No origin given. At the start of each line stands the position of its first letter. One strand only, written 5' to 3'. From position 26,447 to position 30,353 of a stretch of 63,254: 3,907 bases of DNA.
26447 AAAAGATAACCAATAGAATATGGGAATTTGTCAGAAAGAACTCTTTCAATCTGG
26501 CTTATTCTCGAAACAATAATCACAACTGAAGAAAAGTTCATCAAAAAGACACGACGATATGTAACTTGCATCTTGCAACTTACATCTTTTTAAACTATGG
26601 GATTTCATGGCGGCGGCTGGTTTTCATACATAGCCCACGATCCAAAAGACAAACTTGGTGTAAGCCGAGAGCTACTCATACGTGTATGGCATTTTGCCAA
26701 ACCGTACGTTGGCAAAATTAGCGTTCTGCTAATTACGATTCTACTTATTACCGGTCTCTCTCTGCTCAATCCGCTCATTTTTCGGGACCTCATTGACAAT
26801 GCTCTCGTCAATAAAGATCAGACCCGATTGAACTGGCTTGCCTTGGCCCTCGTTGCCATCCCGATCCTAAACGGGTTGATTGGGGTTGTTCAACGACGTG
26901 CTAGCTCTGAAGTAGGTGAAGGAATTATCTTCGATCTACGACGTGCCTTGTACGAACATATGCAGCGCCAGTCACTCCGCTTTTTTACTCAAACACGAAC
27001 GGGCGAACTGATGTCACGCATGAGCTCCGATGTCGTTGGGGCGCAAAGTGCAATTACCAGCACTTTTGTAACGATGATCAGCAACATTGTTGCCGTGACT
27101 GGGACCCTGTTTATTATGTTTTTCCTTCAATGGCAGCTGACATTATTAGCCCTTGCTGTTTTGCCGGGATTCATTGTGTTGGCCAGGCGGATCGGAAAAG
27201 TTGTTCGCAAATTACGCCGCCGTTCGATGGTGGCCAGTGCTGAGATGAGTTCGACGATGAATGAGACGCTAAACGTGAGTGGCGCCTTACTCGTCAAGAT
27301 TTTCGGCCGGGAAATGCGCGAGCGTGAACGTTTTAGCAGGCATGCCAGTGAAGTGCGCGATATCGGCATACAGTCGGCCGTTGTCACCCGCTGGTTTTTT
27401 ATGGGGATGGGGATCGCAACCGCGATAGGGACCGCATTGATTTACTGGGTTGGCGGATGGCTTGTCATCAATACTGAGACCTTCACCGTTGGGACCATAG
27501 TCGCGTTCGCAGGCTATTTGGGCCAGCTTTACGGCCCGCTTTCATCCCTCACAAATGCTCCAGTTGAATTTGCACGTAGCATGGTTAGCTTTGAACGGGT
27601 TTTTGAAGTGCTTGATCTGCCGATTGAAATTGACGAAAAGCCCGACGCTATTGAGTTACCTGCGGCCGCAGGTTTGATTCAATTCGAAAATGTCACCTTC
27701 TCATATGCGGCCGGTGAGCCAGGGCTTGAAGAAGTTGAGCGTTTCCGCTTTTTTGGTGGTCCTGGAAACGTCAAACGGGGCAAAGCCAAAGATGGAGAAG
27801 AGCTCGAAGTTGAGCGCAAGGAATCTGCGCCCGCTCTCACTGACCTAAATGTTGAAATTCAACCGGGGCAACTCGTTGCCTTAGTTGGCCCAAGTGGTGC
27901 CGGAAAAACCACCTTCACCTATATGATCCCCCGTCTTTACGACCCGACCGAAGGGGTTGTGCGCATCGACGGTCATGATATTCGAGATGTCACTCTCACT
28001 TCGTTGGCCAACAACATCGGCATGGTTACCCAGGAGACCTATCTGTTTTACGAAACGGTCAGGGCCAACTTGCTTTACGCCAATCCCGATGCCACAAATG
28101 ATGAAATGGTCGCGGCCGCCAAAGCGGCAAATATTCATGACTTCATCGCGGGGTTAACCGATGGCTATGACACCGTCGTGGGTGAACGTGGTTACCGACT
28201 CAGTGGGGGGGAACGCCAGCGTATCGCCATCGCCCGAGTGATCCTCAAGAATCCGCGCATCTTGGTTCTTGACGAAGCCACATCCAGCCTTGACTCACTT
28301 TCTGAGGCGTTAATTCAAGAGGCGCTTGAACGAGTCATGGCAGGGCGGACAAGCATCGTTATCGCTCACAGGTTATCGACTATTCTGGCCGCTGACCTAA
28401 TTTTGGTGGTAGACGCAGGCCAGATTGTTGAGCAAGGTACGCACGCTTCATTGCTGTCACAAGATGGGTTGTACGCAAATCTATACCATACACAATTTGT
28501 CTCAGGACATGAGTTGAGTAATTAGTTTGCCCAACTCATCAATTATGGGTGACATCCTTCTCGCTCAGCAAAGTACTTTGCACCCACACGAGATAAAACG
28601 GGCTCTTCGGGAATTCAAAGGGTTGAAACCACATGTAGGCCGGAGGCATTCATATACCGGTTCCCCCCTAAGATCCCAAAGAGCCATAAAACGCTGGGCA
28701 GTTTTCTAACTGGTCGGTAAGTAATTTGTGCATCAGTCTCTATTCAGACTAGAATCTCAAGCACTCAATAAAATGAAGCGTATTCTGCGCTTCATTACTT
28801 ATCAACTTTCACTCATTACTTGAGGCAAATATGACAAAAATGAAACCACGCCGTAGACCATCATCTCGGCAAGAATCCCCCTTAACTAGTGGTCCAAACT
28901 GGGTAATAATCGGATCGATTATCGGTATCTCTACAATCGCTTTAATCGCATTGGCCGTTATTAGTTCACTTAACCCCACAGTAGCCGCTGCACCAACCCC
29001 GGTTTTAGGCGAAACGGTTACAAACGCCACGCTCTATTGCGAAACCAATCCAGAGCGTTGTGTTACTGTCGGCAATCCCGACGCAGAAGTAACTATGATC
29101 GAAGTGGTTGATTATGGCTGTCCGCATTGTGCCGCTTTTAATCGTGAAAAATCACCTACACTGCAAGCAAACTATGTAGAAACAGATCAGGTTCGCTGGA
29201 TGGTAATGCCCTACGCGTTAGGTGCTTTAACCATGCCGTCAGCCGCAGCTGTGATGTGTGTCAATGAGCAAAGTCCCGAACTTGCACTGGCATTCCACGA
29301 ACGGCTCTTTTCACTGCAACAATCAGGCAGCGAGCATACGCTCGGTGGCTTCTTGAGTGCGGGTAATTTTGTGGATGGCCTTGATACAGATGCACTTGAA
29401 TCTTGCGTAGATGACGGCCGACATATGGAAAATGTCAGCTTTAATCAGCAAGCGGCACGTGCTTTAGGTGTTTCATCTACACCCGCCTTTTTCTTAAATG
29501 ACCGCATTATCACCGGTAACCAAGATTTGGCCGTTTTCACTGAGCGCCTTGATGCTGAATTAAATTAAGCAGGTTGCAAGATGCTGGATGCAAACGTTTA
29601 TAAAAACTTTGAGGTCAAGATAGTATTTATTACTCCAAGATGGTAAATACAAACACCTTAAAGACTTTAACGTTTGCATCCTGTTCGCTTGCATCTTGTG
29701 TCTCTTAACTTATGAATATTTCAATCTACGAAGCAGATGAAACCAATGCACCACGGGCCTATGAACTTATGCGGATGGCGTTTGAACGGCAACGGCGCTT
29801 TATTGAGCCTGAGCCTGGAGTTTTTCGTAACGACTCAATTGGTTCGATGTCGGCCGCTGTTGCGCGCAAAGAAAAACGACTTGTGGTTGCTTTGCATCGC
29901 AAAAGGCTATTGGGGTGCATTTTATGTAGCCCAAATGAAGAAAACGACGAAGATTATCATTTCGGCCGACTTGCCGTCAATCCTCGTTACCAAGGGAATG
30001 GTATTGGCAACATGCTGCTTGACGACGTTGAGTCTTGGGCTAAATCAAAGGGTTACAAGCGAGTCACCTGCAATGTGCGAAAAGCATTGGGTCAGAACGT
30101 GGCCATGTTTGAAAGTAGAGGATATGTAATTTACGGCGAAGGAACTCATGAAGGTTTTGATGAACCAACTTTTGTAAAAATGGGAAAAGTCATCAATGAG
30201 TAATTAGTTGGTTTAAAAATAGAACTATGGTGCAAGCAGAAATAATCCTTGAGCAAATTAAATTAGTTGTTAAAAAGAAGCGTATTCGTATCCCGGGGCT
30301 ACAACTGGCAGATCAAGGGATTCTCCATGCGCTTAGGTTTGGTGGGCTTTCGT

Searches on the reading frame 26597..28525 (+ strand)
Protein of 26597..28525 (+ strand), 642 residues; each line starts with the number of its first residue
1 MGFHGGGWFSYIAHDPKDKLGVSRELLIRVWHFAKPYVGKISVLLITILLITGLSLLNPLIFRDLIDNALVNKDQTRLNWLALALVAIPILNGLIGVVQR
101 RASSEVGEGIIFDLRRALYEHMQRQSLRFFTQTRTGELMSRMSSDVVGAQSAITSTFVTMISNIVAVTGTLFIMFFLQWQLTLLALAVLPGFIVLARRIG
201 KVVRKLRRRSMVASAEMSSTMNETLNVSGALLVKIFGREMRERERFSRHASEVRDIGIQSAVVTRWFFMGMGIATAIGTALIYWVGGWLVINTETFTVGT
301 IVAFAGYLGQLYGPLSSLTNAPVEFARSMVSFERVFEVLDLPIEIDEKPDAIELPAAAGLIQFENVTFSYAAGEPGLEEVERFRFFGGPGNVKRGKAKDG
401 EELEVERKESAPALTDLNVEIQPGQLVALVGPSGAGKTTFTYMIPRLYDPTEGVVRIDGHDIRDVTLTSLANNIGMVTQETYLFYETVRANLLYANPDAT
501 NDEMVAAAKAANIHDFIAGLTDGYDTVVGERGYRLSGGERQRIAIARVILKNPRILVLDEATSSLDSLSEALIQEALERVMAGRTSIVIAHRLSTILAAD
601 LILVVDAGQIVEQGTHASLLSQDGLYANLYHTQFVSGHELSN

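Call 21: search_protein_families(library=pfam, proteins=[window:26597-28525:+])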
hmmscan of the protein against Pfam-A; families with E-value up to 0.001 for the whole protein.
window:26597-28525:+ (642 aa): 3 families
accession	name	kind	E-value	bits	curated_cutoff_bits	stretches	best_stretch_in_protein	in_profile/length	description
PF00664.28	ABC_membrane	-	1.3e-54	186.2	28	1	43-315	3-274/274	ABC transporter transmembrane region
PF00005.33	ABC_tran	-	5.2e-34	118.2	25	1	414-563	1-137/137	ABC transporter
PF02463.25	SMC_N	-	0.00024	21.1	40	0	454-604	110-210/220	RecF/RecN/SMC N terminal domain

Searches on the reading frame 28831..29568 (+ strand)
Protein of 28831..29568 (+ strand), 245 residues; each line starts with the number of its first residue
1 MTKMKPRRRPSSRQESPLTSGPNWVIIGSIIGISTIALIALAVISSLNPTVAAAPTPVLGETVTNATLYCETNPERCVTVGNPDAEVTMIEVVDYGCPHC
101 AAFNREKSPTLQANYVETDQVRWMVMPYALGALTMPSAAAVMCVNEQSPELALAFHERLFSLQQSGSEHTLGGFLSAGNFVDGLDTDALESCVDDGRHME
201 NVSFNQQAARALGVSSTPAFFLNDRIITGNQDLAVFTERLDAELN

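Call 21: search_protein_families(library=pfam, proteins=[window:28831-29568:+])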
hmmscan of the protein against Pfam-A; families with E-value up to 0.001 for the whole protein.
window:28831-29568:+ (245 aa): 2 families
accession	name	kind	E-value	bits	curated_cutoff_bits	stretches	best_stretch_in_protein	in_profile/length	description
PF13462.12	Thioredoxin_4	-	4.5e-28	98.9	23.2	1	78-241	6-164/165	Thioredoxin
PF01323.26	DSBA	-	2e-12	47.7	25.6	1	138-240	89-190/191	DSBA-like thioredoxin domain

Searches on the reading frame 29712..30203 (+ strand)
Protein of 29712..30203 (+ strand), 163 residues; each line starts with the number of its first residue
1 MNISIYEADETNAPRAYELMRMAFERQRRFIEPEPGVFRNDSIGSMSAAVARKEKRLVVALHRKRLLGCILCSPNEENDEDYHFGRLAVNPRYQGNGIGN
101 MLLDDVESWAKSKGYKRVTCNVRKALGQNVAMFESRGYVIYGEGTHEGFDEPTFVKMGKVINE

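Call 21: search_protein_families(library=pfam, proteins=[window:29712-30203:+])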
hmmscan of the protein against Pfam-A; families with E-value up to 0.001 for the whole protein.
window:29712-30203:+ (163 aa): 3 families
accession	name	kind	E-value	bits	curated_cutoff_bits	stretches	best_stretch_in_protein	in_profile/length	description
PF00583.31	Acetyltransf_1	-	9.2e-16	58.6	20.7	1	43-138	27-116/116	Acetyltransferase (GNAT) family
PF13673.13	Acetyltransf_10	-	1e-11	45.3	23.6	1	45-145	21-114/128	Acetyltransferase (GNAT) domain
PF13508.13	Acetyltransf_7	-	1.3e-11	45.1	27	1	55-139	3-83/84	Acetyltransferase (GNAT) domain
